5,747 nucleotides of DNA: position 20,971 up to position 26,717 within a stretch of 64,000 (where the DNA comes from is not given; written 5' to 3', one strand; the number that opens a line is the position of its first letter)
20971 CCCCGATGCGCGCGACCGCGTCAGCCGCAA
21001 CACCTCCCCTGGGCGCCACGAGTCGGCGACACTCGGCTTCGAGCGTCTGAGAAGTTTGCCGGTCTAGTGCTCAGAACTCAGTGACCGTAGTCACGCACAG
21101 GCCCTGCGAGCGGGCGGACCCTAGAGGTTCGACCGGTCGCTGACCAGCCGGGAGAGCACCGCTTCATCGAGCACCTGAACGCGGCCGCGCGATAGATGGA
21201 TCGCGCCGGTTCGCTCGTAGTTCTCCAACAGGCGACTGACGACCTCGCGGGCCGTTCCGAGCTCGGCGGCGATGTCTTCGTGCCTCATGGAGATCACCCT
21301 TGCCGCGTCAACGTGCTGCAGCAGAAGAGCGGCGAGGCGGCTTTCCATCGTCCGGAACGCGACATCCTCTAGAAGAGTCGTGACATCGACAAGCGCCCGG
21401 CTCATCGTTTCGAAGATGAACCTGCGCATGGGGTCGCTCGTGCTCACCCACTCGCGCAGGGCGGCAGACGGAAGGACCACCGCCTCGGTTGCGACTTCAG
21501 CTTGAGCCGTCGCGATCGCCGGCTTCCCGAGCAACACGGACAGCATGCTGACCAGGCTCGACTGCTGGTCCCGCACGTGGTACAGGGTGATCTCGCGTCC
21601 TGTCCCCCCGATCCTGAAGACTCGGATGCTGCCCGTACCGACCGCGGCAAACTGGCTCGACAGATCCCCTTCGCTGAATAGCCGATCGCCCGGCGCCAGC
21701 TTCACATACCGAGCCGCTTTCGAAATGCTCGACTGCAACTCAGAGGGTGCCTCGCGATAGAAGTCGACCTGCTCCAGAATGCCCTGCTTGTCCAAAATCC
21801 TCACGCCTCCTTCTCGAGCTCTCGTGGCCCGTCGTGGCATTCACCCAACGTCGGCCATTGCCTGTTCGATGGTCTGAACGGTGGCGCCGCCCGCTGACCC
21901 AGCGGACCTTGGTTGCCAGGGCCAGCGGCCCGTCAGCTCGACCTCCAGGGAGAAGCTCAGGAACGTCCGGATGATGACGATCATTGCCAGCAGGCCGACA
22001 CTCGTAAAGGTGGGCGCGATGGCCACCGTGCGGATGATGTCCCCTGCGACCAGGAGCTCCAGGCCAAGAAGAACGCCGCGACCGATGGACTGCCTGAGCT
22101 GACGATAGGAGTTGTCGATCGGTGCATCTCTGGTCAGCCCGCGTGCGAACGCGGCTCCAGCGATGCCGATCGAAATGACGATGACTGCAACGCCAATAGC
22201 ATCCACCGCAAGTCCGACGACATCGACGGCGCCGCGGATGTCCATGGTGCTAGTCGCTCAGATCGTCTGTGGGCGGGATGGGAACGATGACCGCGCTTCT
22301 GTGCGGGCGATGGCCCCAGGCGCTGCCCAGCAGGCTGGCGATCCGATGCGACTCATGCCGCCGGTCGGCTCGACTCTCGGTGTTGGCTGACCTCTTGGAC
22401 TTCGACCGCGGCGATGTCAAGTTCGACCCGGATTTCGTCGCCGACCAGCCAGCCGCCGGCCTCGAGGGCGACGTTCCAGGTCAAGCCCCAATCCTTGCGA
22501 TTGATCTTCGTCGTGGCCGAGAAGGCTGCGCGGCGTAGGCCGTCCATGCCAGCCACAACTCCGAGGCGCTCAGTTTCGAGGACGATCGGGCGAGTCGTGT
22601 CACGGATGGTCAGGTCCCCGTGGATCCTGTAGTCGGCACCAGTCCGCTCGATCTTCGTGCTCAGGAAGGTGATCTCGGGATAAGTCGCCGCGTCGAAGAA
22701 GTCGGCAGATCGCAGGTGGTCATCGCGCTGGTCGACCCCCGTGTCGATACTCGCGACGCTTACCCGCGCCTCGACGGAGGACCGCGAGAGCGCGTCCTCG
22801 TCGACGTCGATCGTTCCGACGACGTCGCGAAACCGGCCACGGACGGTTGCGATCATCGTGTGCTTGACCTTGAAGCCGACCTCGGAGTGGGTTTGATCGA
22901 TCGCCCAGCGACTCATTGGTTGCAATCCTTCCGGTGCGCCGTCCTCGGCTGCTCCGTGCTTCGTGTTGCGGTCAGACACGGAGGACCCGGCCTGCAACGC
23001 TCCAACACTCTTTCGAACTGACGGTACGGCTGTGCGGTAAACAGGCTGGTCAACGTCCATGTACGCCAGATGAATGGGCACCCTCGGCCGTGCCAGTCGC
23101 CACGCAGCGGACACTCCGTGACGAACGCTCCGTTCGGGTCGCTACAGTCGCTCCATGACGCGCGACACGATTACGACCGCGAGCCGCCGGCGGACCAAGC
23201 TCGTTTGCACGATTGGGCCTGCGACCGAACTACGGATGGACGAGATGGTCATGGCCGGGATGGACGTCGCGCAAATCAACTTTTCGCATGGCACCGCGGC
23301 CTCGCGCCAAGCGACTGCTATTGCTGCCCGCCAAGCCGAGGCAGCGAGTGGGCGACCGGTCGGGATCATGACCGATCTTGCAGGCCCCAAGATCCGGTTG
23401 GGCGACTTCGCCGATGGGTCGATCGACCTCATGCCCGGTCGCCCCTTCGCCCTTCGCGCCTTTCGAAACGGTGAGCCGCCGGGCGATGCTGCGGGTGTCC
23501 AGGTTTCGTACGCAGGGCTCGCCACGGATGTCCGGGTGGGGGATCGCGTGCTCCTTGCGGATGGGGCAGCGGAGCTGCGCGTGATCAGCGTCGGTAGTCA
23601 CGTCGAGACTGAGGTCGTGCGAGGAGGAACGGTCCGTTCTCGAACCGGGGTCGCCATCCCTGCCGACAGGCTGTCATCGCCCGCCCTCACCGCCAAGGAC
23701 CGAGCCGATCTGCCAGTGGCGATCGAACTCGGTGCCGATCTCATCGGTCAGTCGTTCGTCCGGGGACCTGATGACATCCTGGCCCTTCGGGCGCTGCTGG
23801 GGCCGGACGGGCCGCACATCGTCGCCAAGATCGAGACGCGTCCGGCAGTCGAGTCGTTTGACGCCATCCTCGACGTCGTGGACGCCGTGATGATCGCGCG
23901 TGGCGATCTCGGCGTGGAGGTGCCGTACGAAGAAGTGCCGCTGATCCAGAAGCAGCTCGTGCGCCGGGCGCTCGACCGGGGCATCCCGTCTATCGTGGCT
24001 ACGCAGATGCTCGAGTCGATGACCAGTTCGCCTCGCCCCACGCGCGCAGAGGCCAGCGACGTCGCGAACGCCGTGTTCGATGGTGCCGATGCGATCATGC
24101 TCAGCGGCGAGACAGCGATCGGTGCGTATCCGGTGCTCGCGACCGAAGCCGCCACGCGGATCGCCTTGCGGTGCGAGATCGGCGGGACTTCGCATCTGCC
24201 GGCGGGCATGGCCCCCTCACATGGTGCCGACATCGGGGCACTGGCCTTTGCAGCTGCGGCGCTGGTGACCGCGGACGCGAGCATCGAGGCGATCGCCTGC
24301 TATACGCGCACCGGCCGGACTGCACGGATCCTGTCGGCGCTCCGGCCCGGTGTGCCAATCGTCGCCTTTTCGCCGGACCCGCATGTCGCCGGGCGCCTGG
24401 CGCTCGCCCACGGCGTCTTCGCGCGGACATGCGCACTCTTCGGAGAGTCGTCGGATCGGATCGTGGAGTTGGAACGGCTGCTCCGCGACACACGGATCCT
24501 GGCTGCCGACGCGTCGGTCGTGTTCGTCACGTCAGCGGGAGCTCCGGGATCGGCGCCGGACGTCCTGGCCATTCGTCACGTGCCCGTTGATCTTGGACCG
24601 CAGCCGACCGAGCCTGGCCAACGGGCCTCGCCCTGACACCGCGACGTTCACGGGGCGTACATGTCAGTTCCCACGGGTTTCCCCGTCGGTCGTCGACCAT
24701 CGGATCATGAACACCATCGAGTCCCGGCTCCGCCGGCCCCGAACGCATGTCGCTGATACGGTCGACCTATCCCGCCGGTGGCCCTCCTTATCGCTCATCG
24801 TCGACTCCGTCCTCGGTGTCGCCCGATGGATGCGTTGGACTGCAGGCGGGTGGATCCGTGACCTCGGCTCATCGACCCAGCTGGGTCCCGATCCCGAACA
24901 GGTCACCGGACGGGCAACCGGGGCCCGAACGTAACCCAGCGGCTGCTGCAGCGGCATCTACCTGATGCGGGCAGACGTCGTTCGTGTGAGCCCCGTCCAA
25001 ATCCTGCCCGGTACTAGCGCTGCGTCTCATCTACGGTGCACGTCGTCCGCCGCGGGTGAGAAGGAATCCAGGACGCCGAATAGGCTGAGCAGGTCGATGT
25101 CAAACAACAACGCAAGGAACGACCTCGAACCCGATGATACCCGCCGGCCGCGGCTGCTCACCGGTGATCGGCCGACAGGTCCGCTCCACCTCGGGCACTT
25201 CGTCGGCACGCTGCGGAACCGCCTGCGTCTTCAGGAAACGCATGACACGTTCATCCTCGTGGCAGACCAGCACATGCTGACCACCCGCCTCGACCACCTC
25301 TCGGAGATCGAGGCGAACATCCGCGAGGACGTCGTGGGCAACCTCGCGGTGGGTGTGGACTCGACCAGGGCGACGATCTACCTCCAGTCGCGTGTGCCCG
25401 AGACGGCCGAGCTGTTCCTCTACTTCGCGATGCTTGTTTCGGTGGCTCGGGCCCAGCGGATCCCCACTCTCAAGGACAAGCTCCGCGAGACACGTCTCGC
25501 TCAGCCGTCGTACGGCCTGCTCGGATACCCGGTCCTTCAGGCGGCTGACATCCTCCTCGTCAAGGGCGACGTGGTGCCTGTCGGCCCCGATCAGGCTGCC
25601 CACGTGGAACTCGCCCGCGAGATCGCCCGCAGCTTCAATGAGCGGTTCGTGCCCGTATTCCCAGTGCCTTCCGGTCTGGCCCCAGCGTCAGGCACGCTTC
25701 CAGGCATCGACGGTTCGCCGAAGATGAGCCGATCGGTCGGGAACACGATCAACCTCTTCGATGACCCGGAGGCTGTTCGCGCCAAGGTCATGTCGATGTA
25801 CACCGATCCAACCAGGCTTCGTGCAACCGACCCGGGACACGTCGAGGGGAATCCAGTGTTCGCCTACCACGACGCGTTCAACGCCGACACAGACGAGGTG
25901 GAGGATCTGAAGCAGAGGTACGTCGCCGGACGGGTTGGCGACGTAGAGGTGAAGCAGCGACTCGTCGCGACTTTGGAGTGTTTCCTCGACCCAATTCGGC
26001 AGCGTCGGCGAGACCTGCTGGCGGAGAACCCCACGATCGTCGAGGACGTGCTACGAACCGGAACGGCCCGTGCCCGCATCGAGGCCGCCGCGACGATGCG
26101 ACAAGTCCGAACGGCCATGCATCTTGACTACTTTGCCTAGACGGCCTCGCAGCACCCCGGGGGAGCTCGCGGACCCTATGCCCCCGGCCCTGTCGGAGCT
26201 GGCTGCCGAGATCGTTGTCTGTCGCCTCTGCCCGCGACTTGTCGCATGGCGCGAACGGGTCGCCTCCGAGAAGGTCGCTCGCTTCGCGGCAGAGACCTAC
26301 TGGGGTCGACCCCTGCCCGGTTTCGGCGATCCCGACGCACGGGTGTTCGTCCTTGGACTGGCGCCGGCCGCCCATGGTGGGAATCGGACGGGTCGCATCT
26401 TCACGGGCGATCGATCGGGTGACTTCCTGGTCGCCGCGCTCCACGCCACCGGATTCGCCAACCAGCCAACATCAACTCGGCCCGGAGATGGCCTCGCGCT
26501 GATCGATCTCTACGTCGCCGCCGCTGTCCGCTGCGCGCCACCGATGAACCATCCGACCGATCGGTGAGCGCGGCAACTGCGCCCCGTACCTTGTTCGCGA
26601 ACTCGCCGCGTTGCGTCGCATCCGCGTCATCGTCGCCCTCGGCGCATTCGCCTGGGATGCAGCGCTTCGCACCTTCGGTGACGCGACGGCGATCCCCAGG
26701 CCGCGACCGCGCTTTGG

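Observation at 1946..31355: Recurrent 11-bp-phased RTTCAY direct repeats upstream of at least 10 transcription units: a candidate regulon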

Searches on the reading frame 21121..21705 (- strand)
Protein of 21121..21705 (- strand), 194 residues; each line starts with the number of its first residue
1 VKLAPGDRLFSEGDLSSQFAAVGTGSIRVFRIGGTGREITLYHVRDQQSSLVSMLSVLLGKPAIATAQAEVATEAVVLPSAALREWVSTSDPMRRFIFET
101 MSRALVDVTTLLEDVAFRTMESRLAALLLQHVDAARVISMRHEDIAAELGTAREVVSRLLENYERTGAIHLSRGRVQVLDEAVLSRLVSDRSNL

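Call 18: search_protein_families(library=ncbifam, proteins=[window:21121-21705:-], max_evalue=0.01)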
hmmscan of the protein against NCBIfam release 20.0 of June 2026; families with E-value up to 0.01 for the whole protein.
window:21121-21705:- (194 aa): 8 families
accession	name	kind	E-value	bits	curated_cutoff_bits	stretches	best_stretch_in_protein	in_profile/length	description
TIGR03697.1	NtcA_cyano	equivalog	2.4e-12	47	244.95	1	7-186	2-190/193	global nitrogen regulator NtcA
NF006901.0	PRK09392.1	equivalog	1.1e-10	41.2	211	1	8-189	40-222/236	transcriptional activator FtrB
NF008365.0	PRK11161.1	subfamily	1.8e-07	30.7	228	1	6-189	55-244/250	fumarate/nitrate reduction transcriptional regulator Fnr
NF050815.1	TransActFtrBCaul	equivalog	9.3e-07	28.3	300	1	2-167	36-203/251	transcriptional activator FtrB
NF050806.1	TransRegFixKCaul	equivalog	4.5e-06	26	300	1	6-188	31-214/215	transcriptional regulator FixK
NF010499.0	PRK13918.1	equivalog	4.7e-06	26.3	274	1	18-189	31-202/205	CRP/FNR family transcriptional regulator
NF052518.1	TransRegLdrP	equivalog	3.8e-05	23.8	300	1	7-186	8-186/195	transcriptional regulator LdrP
NF008732.0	PRK11753.1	equivalog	0.00019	21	266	1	8-172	33-204/214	cAMP-activated global transcriptional regulator CRP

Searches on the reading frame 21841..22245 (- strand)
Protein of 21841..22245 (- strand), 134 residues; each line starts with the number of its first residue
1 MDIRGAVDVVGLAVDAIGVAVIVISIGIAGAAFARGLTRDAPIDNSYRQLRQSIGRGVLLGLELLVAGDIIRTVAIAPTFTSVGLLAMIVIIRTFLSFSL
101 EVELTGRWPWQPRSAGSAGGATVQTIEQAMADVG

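Call 18: search_protein_families(library=ncbifam, proteins=[window:21841-22245:-], max_evalue=0.01)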
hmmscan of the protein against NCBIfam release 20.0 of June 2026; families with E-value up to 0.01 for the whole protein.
window:21841-22245:- (134 aa): 0 families

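Call 35: search_protein_families(library=pfam, proteins=[window:21841-22245:-], max_evalue=0.01)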
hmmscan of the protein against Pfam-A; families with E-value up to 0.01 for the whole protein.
window:21841-22245:- (134 aa): 1 family
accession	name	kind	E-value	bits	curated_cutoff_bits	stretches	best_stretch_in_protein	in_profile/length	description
PF07784.16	DUF1622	-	4.2e-23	81.5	24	1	32-104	8-78/78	Protein of unknown function (DUF1622)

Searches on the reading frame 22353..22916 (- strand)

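Call 18: search_protein_families(library=ncbifam, proteins=[window:22353-22916:-], max_evalue=0.01)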
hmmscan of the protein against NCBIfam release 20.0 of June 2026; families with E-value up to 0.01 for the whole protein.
window:22353-22916:- (187 aa): 1 family
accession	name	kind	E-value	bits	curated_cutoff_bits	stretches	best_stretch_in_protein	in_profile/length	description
NF002994.0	PRK03757.1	equivalog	4.3e-33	114.7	232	1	8-150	31-174/191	YceI family protein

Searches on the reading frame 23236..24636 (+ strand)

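Call 59: search_protein_families(library=pfam, proteins=[window:23236-24636:+], max_evalue=1)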
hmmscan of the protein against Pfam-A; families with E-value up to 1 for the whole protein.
window:23236-24636:+ (466 aa): 2 families
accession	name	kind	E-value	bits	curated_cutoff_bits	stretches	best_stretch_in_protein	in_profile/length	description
PF00224.27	PK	-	4.9e-91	305.7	30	1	2-302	21-327/328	Pyruvate kinase, barrel domain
PF02887.21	PK_C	-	2.9e-15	56.8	28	1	340-433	6-99/114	Pyruvate kinase, alpha/beta domain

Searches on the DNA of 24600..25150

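Call 50: search_rna_families(source=window, start=24600, end=25150, threshold=evalue, max_evalue=1)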
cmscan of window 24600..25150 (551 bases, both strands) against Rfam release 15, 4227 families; matches with E-value up to 1: 0.
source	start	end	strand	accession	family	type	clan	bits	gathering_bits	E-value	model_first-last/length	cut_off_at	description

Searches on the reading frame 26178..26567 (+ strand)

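Call 47: search_protein_families(library=pfam, proteins=[window:26178-26567:+], max_evalue=0.001)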
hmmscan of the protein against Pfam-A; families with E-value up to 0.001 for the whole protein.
window:26178-26567:+ (129 aa): 1 family
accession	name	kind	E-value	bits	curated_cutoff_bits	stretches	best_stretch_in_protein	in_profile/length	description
PF03167.25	UDG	-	7.4e-13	49.2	24.3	1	47-127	1-64/141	Uracil DNA glycosylase superfamily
